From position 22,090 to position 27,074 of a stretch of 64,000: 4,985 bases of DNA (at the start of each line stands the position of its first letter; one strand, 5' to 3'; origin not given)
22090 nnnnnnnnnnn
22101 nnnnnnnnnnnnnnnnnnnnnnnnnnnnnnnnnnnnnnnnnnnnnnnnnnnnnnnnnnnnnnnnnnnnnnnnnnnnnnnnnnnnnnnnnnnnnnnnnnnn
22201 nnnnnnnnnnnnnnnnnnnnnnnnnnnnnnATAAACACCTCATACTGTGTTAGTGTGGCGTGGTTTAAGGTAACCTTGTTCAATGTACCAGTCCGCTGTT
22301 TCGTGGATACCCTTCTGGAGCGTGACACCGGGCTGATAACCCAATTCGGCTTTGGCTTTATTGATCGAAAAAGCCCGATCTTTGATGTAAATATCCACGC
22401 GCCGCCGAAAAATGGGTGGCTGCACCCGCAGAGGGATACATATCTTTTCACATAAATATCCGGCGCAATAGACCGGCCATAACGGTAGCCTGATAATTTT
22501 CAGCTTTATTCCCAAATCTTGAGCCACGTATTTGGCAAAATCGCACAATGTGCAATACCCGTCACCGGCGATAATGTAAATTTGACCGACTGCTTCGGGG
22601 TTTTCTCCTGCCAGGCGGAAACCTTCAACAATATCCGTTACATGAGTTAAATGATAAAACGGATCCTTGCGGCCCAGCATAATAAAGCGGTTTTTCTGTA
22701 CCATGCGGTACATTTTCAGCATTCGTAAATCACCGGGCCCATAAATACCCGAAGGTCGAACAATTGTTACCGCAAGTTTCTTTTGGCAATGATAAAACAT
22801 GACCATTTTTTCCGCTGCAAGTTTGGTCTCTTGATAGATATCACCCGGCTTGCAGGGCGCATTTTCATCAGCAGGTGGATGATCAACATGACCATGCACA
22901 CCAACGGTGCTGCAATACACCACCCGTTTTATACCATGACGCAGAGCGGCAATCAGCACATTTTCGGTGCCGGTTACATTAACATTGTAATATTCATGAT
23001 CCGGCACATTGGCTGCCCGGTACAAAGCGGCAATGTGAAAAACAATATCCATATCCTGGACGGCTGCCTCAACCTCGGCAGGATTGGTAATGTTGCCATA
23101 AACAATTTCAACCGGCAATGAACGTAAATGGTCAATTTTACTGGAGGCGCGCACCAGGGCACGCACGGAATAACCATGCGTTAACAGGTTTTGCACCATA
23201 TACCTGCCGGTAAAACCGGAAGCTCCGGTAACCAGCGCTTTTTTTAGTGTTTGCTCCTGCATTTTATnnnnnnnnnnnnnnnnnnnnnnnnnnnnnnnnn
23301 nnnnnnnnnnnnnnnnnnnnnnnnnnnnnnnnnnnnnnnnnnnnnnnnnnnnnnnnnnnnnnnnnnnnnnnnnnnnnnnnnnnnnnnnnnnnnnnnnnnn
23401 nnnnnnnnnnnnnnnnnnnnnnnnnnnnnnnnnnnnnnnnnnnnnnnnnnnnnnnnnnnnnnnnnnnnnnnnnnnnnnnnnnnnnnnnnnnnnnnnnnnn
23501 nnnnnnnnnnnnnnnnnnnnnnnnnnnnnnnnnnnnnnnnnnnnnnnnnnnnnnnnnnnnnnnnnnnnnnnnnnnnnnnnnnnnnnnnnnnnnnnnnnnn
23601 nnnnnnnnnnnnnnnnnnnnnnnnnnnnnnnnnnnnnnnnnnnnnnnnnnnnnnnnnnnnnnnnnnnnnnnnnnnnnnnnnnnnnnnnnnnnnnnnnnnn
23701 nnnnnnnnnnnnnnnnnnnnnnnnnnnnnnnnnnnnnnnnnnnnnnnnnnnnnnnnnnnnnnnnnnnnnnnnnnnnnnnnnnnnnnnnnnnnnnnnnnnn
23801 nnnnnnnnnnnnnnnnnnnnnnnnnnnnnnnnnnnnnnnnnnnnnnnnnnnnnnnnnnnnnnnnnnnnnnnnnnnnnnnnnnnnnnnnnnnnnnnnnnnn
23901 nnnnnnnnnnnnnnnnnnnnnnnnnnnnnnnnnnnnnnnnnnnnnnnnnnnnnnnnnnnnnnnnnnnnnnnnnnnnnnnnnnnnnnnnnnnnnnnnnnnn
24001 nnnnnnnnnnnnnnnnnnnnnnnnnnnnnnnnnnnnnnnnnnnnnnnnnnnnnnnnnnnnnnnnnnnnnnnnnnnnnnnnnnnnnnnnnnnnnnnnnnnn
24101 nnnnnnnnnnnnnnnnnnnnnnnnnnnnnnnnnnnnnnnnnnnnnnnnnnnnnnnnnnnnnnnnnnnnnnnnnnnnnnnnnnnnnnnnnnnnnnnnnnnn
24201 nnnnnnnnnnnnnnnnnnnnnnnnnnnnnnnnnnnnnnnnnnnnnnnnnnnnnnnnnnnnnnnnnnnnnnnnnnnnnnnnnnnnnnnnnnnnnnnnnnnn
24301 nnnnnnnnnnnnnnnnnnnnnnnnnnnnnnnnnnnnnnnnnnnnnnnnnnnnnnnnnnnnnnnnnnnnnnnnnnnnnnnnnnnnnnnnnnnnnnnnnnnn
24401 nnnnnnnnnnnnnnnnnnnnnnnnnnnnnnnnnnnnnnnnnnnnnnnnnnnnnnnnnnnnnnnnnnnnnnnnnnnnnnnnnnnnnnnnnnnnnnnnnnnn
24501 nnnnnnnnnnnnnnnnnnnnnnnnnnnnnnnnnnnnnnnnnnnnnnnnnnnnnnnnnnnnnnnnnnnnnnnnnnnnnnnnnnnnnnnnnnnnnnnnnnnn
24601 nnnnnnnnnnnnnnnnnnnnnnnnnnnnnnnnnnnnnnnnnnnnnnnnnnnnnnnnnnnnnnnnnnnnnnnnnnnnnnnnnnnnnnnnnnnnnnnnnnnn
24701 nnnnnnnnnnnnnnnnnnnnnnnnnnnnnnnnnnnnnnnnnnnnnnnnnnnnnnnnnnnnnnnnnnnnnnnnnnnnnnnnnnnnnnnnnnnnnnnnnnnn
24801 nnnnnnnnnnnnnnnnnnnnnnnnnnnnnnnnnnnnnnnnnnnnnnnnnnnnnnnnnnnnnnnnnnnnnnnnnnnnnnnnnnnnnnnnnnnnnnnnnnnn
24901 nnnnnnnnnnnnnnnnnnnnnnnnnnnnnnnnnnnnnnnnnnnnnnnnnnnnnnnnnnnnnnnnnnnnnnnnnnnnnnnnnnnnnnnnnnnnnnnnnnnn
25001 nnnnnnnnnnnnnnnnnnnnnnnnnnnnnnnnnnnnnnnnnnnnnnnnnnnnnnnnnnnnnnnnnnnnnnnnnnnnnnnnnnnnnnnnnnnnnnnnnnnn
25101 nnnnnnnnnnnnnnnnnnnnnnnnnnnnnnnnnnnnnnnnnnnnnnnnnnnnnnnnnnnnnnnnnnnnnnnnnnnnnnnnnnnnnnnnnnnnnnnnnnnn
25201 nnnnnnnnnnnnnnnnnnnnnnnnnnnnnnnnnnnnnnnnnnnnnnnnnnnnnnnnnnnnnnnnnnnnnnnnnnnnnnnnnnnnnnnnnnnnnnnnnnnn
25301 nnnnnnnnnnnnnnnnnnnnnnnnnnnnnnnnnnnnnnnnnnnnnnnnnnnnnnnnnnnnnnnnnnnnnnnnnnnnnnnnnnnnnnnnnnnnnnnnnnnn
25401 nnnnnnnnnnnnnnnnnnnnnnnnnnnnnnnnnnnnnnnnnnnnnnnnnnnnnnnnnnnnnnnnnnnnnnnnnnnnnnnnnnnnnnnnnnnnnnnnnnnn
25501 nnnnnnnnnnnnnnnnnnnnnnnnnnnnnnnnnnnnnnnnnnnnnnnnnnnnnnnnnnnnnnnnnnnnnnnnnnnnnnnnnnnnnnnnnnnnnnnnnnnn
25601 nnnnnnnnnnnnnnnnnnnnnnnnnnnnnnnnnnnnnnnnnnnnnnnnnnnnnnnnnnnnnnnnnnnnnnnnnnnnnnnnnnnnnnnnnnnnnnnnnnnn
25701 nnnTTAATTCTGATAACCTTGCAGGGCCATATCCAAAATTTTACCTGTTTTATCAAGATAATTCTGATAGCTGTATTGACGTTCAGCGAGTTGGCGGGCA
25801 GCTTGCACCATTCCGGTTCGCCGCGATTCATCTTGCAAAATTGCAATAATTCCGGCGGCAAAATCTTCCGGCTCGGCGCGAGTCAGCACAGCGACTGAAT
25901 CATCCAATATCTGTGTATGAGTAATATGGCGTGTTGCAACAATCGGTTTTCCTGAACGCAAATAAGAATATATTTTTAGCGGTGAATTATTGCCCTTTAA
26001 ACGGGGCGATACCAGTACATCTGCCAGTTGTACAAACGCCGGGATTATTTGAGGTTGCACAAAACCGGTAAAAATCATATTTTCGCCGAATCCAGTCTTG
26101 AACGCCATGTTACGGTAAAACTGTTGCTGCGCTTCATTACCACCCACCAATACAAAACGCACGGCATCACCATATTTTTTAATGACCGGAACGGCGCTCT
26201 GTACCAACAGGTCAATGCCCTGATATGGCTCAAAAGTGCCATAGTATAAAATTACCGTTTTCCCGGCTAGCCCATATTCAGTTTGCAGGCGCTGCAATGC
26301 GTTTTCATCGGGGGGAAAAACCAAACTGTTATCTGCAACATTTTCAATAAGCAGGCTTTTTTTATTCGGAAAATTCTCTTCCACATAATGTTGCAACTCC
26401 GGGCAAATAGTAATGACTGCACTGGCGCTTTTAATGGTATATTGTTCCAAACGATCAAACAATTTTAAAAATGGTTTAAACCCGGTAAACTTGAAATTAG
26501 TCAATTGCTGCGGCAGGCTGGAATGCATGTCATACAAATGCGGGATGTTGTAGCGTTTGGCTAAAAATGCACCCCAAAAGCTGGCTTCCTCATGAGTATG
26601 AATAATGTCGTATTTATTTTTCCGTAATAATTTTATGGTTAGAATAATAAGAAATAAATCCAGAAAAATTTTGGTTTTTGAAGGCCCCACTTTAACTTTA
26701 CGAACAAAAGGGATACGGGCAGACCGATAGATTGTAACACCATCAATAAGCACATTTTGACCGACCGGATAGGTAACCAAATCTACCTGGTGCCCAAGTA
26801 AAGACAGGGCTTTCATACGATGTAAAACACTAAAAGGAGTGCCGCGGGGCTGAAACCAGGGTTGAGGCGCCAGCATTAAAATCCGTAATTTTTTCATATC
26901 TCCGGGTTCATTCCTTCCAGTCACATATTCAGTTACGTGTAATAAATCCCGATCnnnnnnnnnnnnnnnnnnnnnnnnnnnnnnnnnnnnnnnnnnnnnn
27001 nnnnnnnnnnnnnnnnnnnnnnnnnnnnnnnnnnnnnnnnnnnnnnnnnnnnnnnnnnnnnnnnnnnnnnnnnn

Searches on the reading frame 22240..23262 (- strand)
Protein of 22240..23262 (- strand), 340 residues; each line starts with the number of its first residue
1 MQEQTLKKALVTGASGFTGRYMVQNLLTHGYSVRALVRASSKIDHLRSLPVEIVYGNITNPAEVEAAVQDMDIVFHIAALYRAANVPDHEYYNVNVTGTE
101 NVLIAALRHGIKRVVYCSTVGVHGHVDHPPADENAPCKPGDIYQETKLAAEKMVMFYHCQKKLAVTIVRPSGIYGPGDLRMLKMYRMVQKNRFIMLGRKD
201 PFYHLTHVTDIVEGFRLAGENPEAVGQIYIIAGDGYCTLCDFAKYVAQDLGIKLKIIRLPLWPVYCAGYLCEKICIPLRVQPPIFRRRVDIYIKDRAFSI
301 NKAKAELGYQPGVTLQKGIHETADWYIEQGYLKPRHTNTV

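Call 71: search_protein_families(library=pfam, proteins=[window:22240-23262:-], max_evalue=0.00001)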
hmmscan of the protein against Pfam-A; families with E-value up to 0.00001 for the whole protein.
window:22240-23262:- (340 aa): 8 families
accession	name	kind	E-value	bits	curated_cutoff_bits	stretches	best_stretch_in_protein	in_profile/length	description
PF01370.27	Epimerase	-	2.3e-43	148.7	20.9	1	9-232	1-240/240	NAD dependent epimerase/dehydratase family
PF01073.25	3Beta_HSD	-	8.8e-36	123.8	22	1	10-260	1-279/280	3-beta hydroxysteroid dehydrogenase/isomerase family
PF16363.11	GDP_Man_Dehyd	-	1.5e-33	117.1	27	1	10-322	1-332/332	GDP-mannose 4,6 dehydratase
PF13460.12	NAD_binding_10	-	3.7e-24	86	27.2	1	13-174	1-147/184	NAD(P)H-binding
PF07993.18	NAD_binding_4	-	6.5e-20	71.8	20.1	1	62-175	80-209/258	Male sterility protein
PF04321.23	RmlD_sub_bind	-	1.2e-17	64.4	27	1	8-253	2-234/287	RmlD substrate binding domain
PF05368.20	NmrA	-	3.7e-14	53.5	27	1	7-126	3-114/298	NmrA-like family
PF02719.21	Polysacc_synt_2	-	1.4e-09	38.1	20.2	1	10-161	2-156/293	Polysaccharide biosynthesis protein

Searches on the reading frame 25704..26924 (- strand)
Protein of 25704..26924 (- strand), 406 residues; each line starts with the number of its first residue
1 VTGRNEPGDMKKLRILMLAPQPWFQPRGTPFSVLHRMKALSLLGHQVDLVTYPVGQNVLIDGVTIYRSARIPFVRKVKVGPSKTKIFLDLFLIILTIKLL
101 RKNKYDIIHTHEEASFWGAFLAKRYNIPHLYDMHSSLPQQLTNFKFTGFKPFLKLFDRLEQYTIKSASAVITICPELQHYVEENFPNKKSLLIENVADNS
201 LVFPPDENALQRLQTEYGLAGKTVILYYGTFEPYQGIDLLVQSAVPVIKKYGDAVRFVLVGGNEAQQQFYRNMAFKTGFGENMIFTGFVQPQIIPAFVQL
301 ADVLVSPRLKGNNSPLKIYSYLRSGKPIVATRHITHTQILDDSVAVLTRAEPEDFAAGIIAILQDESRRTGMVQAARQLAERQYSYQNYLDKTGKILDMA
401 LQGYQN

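Call 71: search_protein_families(library=pfam, proteins=[window:25704-26924:-], max_evalue=0.00001)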
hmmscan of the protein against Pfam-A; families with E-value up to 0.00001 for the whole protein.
window:25704-26924:- (406 aa): 5 families
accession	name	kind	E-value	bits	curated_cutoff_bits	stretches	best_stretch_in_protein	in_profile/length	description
PF13692.12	Glyco_trans_1_4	-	7.5e-21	75.3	27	1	223-365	2-142/142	Glycosyl transferases group 1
PF00534.26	Glycos_transf_1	-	9.9e-21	74.5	26.4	1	221-378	14-171/172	Glycosyl transferases group 1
PF13439.12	Glyco_transf_4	-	3.5e-19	69.9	28.5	1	32-196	7-165/170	Glycosyltransferase Family 4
PF13579.12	Glyco_trans_4_4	-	2.4e-14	54.4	29.7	1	33-185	7-146/158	Glycosyl transferase 4-like domain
PF13477.12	Glyco_trans_4_2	-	5.1e-06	27.2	23.4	0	33-171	13-136/139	Glycosyl transferase 4-like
